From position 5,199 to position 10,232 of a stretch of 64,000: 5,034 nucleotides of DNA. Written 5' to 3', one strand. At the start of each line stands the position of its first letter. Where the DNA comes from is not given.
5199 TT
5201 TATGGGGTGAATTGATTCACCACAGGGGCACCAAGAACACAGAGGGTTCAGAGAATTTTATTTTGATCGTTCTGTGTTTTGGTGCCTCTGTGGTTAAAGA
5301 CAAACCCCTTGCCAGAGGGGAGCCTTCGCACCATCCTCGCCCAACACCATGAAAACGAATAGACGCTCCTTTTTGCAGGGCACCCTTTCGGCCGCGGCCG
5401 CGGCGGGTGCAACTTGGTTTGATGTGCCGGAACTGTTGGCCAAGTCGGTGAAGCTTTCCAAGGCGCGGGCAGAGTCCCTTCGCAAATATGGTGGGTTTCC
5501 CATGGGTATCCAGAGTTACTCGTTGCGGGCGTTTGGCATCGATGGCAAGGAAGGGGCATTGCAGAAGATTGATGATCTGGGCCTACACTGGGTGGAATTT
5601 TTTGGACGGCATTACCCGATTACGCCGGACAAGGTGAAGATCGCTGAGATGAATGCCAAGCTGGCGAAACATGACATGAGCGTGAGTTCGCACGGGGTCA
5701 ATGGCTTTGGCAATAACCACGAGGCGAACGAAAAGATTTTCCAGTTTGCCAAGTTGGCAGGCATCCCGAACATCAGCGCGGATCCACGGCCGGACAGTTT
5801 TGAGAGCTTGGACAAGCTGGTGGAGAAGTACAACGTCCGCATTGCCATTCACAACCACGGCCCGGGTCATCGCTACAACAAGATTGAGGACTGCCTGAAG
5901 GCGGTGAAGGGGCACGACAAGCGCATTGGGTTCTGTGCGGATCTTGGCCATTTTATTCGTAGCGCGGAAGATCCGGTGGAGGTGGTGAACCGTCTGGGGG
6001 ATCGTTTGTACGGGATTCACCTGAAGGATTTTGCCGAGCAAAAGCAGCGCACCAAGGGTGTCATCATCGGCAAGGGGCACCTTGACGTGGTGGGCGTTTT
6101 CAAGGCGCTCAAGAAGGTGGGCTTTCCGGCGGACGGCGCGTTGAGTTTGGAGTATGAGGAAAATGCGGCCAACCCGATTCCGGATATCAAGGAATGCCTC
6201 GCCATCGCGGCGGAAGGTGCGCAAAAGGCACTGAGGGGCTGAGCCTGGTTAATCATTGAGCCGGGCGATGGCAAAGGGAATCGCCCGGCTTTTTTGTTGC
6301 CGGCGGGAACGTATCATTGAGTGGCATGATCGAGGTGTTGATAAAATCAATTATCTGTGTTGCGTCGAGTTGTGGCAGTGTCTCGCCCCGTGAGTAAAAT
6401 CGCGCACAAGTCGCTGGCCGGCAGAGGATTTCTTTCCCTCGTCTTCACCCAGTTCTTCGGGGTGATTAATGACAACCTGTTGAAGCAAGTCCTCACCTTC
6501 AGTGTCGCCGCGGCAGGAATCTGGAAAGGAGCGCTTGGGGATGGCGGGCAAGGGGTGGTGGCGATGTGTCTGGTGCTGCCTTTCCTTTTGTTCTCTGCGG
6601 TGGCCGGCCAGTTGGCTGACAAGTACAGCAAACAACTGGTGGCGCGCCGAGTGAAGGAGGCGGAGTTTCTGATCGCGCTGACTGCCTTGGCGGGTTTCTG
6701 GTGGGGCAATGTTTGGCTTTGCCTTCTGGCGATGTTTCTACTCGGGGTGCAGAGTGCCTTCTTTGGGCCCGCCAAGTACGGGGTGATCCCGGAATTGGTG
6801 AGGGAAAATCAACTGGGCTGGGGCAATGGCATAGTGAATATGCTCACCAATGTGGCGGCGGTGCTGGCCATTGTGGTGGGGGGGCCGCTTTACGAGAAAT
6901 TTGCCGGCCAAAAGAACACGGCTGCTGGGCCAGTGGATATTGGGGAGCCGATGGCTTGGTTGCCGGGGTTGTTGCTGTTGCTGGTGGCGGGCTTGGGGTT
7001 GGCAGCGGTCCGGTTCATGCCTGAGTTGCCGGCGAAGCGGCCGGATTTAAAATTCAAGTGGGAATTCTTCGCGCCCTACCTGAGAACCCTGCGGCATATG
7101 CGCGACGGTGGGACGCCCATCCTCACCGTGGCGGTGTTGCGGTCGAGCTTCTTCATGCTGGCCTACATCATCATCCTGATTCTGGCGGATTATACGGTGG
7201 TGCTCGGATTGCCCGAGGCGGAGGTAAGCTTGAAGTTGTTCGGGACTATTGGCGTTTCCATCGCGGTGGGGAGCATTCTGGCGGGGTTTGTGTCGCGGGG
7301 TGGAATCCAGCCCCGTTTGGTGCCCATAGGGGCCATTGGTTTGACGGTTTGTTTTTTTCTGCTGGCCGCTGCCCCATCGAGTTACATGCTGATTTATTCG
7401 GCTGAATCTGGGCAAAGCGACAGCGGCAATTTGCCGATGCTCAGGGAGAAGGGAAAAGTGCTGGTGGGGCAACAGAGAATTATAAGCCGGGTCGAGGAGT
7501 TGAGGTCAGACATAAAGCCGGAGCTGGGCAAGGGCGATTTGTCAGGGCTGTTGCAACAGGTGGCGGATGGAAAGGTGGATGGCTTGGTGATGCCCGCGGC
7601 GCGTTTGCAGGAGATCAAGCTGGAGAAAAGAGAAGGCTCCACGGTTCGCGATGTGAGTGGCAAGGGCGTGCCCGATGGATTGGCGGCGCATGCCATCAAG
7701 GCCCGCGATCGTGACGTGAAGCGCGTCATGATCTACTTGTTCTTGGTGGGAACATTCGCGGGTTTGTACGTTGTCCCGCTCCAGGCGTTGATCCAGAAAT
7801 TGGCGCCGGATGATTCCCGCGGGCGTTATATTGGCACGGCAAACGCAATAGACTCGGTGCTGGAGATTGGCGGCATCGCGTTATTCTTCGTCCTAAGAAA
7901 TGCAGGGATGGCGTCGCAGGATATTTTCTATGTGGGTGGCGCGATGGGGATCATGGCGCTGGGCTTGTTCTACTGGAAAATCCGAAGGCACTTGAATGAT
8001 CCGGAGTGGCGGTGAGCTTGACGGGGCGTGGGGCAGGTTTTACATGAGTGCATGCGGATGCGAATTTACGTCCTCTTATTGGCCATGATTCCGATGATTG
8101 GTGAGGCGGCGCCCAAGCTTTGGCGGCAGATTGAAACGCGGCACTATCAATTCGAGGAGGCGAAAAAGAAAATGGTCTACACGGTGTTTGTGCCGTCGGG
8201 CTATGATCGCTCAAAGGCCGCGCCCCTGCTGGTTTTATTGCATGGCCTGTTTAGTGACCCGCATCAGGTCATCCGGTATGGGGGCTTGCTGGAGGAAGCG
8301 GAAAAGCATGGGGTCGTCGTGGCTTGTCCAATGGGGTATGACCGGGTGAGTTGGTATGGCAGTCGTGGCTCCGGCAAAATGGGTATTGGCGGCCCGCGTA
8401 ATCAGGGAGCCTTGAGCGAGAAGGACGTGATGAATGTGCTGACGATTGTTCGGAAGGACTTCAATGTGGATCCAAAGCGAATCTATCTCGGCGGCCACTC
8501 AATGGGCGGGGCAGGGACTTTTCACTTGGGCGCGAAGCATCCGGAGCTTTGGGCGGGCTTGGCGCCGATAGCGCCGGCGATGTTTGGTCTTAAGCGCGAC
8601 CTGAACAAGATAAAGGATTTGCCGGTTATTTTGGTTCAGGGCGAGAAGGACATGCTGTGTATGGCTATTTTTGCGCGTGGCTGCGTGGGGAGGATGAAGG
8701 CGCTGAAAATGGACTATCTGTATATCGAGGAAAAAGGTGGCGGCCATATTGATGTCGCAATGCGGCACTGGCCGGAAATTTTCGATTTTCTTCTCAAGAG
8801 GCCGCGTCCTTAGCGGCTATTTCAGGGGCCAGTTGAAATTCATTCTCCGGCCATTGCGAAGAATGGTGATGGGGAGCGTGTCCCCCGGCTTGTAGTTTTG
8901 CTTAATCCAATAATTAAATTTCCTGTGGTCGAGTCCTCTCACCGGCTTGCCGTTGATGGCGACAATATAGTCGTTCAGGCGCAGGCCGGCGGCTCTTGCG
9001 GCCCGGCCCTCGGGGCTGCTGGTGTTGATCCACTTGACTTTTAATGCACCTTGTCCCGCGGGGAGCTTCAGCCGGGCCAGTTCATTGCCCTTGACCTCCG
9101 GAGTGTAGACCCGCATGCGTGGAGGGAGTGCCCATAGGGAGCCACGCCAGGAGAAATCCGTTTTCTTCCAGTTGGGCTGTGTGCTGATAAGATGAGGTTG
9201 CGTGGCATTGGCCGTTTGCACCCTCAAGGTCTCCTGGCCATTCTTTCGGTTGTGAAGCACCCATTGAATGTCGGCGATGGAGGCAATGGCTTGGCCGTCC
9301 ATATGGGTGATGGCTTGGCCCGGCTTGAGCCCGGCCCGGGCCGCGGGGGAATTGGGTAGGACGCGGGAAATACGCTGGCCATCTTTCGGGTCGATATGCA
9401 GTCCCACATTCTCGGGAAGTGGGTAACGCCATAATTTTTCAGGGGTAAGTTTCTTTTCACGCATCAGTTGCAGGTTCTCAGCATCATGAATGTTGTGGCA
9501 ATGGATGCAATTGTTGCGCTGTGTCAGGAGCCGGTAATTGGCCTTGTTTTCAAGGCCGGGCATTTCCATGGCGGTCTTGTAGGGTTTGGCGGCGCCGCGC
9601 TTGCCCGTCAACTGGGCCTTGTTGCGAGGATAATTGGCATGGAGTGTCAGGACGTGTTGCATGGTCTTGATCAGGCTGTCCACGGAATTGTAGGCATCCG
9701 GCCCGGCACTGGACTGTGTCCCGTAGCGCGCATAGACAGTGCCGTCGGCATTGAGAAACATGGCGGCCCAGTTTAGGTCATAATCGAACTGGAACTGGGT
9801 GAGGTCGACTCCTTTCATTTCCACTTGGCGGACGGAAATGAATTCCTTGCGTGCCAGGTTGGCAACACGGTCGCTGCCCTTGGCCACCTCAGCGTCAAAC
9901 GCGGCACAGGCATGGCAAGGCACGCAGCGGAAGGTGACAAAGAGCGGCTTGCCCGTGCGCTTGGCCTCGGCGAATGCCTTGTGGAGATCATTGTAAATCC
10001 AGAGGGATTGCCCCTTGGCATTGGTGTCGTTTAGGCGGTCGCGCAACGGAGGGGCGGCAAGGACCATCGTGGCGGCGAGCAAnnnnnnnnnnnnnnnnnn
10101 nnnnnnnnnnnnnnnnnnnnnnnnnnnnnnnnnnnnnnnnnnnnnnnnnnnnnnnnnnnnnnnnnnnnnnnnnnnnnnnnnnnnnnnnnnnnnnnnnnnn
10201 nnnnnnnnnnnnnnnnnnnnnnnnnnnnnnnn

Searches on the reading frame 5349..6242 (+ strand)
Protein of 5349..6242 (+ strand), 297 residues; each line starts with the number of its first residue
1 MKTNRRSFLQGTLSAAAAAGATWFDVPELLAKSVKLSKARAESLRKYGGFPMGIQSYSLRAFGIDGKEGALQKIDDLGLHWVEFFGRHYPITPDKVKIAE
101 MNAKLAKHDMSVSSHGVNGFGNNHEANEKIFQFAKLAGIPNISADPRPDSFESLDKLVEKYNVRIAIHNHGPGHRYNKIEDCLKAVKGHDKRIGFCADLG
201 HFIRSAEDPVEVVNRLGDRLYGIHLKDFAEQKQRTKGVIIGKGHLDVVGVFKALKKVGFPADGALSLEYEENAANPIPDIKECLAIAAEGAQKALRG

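Call 17: search_protein_families(library=pfam, proteins=[window:5349-6242:+], max_evalue=0.001)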
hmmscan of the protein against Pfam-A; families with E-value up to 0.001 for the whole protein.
window:5349-6242:+ (297 aa): 1 family
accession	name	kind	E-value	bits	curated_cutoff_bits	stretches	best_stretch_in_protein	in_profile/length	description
PF01261.30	AP_endonuc_2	-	9.5e-25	88.1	31.1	1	72-275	2-234/249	Xylose isomerase-like TIM barrel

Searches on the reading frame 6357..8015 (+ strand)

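Call 17: search_protein_families(library=pfam, proteins=[window:6357-8015:+], max_evalue=0.001)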
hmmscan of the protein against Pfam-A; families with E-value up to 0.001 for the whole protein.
window:6357-8015:+ (552 aa): 2 families
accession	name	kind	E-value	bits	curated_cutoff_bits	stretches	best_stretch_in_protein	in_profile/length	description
PF07690.21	MFS_1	-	1.9e-19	70.2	33.4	2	25-347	6-298/347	Major Facilitator Superfamily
PF05977.19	MFS_3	-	7e-06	25.2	27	1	70-177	52-161/524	Transmembrane secretion effector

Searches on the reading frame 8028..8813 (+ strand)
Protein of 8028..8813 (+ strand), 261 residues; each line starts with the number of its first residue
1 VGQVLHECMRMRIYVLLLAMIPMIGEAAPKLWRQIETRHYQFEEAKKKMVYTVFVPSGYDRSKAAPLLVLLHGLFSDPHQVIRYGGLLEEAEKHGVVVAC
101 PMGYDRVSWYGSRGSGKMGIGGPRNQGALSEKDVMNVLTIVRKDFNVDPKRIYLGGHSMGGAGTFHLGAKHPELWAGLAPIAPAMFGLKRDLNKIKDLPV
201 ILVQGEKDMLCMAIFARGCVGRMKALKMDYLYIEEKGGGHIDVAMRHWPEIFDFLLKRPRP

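Call 17: search_protein_families(library=pfam, proteins=[window:8028-8813:+], max_evalue=0.001)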
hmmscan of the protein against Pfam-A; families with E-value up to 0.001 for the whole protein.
window:8028-8813:+ (261 aa): 6 families
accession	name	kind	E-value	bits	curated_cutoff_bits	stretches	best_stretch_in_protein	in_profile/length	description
PF00756.26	Esterase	-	9.1e-09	35.9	22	1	46-182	5-147/251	Putative esterase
PF12146.15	Hydrolase_4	-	2.3e-08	34.1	27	1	112-186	39-112/239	Serine aminopeptidase, S33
PF00326.27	Peptidase_S9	-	2.8e-05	24.2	22.6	1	123-185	37-99/213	Prolyl oligopeptidase family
PF12697.13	Abhydrolase_6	-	6.9e-05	24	26.3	0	68-162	1-78/217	Alpha/beta hydrolase family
PF12740.14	PETase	-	0.00013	21.9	28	1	146-212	121-183/263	PET hydrolase-like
PF02230.22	Abhydrolase_2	-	0.00067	20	23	0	62-211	11-170/217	Phospholipase/Carboxylesterase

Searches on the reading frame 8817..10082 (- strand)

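Call 17: search_protein_families(library=pfam, proteins=[window:8817-10082:-], max_evalue=0.001)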
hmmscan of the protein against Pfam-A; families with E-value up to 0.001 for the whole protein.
window:8817-10082:- (421 aa): 5 families
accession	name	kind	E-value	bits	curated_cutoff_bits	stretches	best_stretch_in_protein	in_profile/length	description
PF17820.7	PDZ_6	-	3.7e-18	65.4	27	2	238-289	2-53/54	PDZ domain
PF13180.12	PDZ_2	-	1e-17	64.6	27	2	235-284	13-62/80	PDZ domain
PF00595.29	PDZ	-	3.2e-13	50.3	23.2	1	227-287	13-77/81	PDZ domain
PF13899.12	Thioredoxin_7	-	8.9e-11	42.2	27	1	28-110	1-81/83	Thioredoxin-like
PF14685.13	PDZ_Tricorn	-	3.8e-05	24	25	0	244-293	30-81/88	Tricorn protease PDZ domain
